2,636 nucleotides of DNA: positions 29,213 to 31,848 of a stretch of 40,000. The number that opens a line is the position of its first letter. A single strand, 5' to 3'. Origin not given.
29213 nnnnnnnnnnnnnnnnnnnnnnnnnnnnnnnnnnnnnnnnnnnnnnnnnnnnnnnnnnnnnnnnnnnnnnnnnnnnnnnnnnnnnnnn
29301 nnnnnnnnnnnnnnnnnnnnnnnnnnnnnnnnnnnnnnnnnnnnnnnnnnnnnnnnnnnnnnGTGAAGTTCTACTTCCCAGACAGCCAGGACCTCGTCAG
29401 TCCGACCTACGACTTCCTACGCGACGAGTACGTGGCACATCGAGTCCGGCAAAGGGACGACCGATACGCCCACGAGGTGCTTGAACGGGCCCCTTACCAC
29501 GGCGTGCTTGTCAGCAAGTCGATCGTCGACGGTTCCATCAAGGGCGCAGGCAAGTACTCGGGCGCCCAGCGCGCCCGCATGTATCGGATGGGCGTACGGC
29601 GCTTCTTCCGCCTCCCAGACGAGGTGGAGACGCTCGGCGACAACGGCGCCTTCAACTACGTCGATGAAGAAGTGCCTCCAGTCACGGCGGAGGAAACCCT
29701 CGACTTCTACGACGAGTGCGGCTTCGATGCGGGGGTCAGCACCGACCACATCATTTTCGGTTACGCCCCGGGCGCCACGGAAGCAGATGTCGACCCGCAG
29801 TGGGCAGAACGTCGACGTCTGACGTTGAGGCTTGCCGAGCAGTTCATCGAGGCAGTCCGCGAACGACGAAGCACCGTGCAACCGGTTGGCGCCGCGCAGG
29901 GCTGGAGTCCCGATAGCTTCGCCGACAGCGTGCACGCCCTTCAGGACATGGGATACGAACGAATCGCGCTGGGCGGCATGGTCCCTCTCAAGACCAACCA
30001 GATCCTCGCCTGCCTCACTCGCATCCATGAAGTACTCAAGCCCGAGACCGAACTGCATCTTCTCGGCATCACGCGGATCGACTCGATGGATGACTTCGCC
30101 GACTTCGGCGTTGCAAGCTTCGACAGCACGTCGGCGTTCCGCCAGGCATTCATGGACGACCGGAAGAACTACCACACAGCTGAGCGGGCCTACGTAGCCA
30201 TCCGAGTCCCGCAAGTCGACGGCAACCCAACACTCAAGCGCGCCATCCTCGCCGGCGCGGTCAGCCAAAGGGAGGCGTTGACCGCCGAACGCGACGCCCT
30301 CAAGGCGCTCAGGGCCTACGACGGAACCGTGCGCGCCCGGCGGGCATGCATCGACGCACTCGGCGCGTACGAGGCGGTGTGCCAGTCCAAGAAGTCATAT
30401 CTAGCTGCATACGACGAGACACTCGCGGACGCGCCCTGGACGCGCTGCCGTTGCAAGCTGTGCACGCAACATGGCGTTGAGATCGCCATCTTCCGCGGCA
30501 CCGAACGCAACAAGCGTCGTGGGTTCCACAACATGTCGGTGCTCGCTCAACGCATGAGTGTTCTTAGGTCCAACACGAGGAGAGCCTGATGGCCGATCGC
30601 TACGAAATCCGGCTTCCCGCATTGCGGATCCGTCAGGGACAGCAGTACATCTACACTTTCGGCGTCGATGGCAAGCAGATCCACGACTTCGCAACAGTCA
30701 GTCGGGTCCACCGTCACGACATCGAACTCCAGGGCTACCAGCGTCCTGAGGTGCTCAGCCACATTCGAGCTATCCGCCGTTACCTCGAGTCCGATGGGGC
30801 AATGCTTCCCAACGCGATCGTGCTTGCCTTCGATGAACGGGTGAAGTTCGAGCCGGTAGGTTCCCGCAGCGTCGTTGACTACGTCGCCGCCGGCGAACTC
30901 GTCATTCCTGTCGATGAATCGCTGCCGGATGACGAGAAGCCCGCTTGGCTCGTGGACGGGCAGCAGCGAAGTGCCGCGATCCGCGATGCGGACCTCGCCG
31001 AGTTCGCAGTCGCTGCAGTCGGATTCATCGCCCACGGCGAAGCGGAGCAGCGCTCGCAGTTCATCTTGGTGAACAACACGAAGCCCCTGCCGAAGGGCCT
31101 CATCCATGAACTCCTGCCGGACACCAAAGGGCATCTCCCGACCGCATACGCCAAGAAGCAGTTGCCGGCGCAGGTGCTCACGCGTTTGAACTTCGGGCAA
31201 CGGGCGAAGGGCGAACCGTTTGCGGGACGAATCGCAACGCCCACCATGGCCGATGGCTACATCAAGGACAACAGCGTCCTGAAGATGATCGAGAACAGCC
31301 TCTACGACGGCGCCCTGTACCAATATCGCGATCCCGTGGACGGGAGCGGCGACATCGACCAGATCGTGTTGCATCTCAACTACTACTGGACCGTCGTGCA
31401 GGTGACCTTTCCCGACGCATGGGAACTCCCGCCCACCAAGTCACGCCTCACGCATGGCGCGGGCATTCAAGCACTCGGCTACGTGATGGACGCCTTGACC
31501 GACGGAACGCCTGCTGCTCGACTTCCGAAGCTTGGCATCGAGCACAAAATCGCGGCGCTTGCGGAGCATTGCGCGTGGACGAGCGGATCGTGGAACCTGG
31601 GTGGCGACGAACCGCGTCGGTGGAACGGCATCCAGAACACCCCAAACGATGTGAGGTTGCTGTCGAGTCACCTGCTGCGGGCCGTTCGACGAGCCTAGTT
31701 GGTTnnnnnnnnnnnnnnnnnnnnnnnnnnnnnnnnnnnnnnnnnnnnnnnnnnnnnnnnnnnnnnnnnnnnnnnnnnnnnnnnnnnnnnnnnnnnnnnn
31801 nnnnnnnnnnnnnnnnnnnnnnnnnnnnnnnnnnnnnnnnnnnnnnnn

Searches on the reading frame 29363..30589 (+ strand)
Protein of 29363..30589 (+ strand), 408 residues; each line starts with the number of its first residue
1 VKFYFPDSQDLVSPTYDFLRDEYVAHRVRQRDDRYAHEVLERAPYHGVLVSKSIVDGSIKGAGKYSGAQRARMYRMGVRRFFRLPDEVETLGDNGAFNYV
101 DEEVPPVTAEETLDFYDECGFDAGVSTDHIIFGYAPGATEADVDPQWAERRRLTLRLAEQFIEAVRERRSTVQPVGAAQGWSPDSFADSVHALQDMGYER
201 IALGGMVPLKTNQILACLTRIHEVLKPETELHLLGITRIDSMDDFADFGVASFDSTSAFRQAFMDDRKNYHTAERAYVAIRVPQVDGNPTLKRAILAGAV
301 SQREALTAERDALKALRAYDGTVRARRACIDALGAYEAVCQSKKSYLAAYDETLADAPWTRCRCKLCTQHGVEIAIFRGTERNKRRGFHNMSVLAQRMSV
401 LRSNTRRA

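Call 12: search_protein_families(library=ncbifam, proteins=[window:29363-30589:+], max_evalue=0.001)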
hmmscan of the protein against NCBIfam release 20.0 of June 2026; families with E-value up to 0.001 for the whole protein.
window:29363-30589:+ (408 aa): 3 families
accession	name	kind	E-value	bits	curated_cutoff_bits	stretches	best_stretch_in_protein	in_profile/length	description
NF041059.1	DpdA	equivalog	6.3e-182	604.9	200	1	1-399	1-404/406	tRNA-guanine transglycosylase DpdA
TIGR00432.2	arcsn_tRNA_tgt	equivalog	1.1e-05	24.1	350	0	71-258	67-248/441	tRNA guanosine(15) transglycosylase TgtA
TIGR00449.1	tgt_general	superfamily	3.1e-05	23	47.6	1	107-262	120-269/367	tRNA-guanine transglycosylase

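Call 13: search_protein_families(library=padloc, proteins=[window:29363-30589:+], max_evalue=0.001)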
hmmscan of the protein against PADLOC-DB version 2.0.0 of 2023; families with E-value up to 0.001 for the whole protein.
window:29363-30589:+ (408 aa): 4 families
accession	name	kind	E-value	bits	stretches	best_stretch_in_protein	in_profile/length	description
PDLC02807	DpdA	-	3.7e-184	610.3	1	1-405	1-412/417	DpdA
PDLC02808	DpdA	-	6.9e-83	276.5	1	91-398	1-312/317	DpdA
PDLC02810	DpdA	-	8.6e-64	213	1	206-398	1-197/224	DpdA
PDLC02809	DpdA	-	1.4e-62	209.1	1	1-206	4-208/210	DpdA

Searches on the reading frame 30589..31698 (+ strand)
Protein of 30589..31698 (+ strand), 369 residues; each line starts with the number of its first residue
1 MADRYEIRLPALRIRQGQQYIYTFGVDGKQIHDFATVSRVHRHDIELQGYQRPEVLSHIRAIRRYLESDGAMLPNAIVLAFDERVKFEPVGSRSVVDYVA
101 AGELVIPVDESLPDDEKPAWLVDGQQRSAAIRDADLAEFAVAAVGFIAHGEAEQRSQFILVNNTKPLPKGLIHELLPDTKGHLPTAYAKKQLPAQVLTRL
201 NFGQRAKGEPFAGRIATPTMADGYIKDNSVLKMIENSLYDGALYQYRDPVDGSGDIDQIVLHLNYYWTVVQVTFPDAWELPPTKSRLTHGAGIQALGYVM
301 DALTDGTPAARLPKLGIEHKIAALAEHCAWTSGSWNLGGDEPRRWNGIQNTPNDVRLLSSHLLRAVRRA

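Call 12: search_protein_families(library=ncbifam, proteins=[window:30589-31698:+], max_evalue=0.001)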
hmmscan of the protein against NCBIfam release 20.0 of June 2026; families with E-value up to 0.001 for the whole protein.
window:30589-31698:+ (369 aa): 3 families
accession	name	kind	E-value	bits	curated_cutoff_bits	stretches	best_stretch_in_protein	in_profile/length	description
NF041060.1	DpdB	equivalog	9.4e-153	508.2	300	1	7-362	1-352/352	DGQHR domain-containing protein DpdB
TIGR03187.1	DGQHR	domain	2.6e-64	217.6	58.85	1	11-303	1-275/276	DGQHR domain-containing protein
TIGR04172.1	DGQHR_dnd_1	hypoth_equivalog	1.3e-10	40.8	450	1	10-199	2-195/381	DNA phosphorothioation-associated DGQHR protein 1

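Call 13: search_protein_families(library=padloc, proteins=[window:30589-31698:+], max_evalue=0.001)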
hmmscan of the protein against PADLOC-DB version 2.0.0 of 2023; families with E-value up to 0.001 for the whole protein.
window:30589-31698:+ (369 aa): 2 families
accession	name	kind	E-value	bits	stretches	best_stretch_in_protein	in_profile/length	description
PDLC02811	DpdB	-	7.7e-148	490.2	1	5-368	3-364/370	DpdB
PDLC02812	DpdB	-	1.6e-35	120.9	1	20-365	19-384/400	DpdB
